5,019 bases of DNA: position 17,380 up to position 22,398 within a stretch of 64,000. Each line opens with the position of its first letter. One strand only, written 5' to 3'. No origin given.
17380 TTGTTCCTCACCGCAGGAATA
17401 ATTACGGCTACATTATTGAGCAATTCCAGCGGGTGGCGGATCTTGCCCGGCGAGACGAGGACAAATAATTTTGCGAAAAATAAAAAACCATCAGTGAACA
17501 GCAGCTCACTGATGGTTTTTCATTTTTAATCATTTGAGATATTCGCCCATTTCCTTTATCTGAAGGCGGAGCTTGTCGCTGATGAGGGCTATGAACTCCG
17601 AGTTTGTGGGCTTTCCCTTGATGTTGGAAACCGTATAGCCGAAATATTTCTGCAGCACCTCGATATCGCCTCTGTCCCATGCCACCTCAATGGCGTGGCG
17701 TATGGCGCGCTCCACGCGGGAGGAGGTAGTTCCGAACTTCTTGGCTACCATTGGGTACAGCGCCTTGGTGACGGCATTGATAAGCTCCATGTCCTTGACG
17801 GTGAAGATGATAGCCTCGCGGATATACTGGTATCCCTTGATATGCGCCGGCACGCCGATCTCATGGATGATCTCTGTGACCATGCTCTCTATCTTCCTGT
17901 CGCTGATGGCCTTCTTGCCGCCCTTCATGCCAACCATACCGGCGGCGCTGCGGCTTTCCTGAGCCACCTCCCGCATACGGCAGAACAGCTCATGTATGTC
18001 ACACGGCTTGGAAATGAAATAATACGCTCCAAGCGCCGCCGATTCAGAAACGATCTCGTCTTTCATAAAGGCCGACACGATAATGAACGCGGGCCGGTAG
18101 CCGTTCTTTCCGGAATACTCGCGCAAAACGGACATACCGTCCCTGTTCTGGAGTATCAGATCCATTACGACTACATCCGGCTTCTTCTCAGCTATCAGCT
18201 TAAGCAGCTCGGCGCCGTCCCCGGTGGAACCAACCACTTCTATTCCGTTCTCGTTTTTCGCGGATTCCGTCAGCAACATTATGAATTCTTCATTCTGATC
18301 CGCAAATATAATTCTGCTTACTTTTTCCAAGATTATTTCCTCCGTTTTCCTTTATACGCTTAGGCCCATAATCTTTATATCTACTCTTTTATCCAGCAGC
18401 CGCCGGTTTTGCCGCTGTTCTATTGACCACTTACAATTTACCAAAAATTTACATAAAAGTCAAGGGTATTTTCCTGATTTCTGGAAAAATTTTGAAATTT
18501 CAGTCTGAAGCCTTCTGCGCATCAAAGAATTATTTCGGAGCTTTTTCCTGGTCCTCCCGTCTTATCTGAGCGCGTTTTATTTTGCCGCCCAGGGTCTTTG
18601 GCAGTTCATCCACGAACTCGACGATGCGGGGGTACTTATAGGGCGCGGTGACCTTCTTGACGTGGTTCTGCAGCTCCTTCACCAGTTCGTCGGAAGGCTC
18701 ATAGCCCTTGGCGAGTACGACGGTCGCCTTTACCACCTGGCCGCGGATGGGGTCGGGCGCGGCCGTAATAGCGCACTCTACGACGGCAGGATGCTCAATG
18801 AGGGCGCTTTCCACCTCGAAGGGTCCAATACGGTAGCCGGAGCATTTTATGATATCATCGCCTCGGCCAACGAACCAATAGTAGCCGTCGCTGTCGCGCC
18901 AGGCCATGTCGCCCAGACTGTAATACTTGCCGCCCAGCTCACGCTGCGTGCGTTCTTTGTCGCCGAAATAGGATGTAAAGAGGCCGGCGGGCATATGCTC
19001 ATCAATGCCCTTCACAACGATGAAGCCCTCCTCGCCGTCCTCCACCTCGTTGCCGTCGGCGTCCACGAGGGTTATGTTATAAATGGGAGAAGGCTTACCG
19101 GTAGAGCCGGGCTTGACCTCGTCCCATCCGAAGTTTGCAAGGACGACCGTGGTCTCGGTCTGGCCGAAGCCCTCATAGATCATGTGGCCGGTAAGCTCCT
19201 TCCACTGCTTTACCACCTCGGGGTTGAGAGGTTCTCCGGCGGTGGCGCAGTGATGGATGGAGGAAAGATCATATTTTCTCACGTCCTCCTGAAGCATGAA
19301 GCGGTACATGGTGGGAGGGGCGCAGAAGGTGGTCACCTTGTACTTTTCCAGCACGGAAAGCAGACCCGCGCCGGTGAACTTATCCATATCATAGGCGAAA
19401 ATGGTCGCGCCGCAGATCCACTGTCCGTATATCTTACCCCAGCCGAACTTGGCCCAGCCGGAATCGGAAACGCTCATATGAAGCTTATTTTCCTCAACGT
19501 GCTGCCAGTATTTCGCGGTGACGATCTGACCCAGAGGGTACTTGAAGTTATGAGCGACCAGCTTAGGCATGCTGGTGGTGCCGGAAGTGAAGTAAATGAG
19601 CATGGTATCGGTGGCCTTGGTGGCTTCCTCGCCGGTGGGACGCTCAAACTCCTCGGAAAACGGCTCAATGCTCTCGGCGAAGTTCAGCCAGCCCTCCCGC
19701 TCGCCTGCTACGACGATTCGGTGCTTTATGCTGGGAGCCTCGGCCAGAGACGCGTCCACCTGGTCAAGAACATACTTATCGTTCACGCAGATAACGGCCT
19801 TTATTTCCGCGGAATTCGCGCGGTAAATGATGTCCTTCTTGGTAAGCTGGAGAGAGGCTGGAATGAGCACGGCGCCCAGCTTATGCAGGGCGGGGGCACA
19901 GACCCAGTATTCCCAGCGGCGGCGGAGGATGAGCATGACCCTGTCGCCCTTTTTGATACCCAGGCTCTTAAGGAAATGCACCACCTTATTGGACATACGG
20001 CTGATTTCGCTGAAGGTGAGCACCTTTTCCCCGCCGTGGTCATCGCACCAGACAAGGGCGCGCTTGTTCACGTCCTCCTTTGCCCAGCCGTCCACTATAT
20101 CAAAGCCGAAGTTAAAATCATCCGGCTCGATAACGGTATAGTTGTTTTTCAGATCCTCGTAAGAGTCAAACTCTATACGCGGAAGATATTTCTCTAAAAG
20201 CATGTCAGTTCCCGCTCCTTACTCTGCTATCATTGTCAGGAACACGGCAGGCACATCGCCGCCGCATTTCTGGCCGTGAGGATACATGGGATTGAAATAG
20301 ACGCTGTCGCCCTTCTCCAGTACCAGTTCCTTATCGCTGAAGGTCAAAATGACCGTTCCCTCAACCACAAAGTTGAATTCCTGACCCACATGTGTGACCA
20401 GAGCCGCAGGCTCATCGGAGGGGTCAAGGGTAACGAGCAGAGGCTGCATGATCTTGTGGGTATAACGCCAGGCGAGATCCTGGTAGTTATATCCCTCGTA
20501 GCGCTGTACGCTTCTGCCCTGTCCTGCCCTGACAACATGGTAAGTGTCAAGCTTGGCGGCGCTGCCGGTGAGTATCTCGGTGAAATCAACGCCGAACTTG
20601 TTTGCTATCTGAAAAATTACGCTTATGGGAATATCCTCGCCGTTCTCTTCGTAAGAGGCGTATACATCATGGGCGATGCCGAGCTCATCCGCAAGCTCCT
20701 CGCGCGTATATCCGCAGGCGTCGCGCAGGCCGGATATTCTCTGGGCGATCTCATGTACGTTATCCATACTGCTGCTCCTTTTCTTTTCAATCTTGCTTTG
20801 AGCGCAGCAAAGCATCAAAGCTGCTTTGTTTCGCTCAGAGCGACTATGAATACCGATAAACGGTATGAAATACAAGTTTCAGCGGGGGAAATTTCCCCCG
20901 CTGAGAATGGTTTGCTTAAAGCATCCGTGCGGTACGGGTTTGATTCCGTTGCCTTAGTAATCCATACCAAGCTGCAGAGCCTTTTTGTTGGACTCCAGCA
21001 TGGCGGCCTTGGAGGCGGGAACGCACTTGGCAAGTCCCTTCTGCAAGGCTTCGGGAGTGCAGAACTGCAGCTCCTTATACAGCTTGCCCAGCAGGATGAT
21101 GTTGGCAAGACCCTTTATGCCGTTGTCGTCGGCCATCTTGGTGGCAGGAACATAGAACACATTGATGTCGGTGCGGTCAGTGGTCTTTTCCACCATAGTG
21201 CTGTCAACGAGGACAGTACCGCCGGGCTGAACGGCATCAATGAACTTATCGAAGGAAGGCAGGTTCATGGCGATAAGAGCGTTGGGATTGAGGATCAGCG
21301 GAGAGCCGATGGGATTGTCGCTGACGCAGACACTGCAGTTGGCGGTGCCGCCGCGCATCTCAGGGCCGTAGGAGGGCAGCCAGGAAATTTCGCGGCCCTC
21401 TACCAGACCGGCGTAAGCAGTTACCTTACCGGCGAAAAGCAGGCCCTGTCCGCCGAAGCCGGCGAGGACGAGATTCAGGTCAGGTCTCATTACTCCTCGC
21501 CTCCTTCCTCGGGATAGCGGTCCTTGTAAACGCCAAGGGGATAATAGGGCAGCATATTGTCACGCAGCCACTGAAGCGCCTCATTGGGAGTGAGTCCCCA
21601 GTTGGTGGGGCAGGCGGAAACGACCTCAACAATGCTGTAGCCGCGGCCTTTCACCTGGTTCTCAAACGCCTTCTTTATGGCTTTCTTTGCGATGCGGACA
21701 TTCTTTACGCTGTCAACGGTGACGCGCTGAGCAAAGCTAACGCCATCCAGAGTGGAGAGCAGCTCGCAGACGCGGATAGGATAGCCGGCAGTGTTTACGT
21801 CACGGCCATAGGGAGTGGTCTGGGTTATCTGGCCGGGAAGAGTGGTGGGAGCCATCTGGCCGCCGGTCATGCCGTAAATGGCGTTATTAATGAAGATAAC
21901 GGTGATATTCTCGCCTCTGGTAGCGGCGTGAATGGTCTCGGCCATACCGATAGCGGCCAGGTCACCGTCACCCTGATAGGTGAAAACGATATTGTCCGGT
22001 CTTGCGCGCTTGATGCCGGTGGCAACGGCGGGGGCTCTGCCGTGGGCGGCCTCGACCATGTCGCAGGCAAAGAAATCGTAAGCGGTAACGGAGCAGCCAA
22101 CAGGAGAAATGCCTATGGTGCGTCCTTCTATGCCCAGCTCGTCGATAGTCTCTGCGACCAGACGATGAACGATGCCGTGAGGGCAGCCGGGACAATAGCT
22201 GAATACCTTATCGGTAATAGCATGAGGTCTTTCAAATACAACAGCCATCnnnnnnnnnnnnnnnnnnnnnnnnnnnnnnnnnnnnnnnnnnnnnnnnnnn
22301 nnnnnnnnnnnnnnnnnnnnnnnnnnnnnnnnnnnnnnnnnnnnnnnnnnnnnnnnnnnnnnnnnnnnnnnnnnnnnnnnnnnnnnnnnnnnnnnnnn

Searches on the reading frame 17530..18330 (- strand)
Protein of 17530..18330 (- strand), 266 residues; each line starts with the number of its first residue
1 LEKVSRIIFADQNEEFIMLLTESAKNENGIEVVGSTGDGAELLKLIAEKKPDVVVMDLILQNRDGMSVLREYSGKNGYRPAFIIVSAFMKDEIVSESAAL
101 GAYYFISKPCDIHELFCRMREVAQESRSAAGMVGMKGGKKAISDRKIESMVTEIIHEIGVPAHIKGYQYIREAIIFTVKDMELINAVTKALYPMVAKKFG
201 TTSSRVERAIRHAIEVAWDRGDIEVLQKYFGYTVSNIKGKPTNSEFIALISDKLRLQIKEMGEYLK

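Call 58: search_protein_families(library=pfam, max_evalue=0.00001, proteins=[window:17530-18330:-])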
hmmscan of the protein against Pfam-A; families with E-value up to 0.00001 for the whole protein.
window:17530-18330:- (266 aa): 2 families
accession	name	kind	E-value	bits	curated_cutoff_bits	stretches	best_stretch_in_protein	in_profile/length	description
PF08769.17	Spo0A_C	-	5.9e-45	152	25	1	151-254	1-104/104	Sporulation initiation factor Spo0A C terminal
PF00072.30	Response_reg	-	2e-17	63.8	30.2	1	7-116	1-107/111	Response regulator receiver domain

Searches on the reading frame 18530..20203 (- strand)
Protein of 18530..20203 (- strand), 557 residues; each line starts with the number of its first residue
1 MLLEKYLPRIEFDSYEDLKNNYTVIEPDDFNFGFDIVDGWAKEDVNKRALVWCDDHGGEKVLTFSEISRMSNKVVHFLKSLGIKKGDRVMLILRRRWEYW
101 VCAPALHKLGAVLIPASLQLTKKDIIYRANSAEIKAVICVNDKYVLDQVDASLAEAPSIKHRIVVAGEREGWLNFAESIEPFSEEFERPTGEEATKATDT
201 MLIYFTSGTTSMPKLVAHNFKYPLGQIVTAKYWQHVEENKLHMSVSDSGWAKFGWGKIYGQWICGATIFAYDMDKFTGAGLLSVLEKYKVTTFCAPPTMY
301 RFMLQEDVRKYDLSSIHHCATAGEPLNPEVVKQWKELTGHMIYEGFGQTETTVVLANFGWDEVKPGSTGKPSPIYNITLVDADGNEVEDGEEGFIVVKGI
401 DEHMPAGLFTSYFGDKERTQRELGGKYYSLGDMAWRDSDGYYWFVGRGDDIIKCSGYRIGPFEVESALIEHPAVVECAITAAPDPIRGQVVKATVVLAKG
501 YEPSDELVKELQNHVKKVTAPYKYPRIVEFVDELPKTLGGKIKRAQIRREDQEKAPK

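Call 59: search_protein_families(library=pfam, max_evalue=0.00001, proteins=[window:18530-20203:-])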
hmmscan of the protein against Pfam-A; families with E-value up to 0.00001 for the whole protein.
window:18530-20203:- (557 aa): 2 families
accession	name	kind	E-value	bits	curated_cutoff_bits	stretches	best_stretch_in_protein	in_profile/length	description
PF00501.34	AMP-binding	-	9.5e-68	229.2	29.9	1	40-400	4-377/384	AMP-binding enzyme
PF13193.12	AMP-binding_C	-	5.4e-22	78.9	24.5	1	463-541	1-76/76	AMP-binding enzyme C-terminal domain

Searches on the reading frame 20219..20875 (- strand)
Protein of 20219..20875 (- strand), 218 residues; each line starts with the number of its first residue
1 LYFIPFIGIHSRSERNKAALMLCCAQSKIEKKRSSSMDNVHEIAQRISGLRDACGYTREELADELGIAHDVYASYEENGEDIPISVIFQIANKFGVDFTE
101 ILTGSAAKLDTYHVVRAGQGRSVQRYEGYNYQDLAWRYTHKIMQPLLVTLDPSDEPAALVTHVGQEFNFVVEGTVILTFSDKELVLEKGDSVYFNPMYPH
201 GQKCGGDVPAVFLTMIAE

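Call 59: search_protein_families(library=pfam, max_evalue=0.00001, proteins=[window:20219-20875:-])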
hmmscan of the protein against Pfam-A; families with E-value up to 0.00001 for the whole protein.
window:20219-20875:- (218 aa): 3 families
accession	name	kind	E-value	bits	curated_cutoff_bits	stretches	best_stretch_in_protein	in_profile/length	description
PF07883.17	Cupin_2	-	1.6e-13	50.6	27.2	1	147-215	2-69/70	Cupin domain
PF01381.28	HTH_3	-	2.2e-09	37.7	23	1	50-101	4-55/55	Helix-turn-helix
PF12844.13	HTH_19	-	9.3e-07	29.1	30.2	1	45-104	2-61/64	Helix-turn-helix domain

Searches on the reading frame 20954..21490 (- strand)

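Call 59: search_protein_families(library=pfam, max_evalue=0.00001, proteins=[window:20954-21490:-])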
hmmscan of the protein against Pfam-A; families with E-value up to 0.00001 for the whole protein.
window:20954-21490:- (178 aa): 1 family
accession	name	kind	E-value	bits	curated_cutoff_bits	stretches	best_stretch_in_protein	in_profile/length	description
PF01558.24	POR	-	3.5e-33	115.6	27.4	1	13-177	1-173/173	Pyruvate ferredoxin/flavodoxin oxidoreductase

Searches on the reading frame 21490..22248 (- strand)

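Call 59: search_protein_families(library=pfam, max_evalue=0.00001, proteins=[window:21490-22248:-])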
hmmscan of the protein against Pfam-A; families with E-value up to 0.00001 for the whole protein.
window:21490-22248:- (252 aa): 1 family
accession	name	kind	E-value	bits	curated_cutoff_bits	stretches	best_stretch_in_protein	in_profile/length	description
PF02775.26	TPP_enzyme_C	-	5.4e-22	78.7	21.9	1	63-209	24-151/151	Thiamine pyrophosphate enzyme, C-terminal TPP binding domain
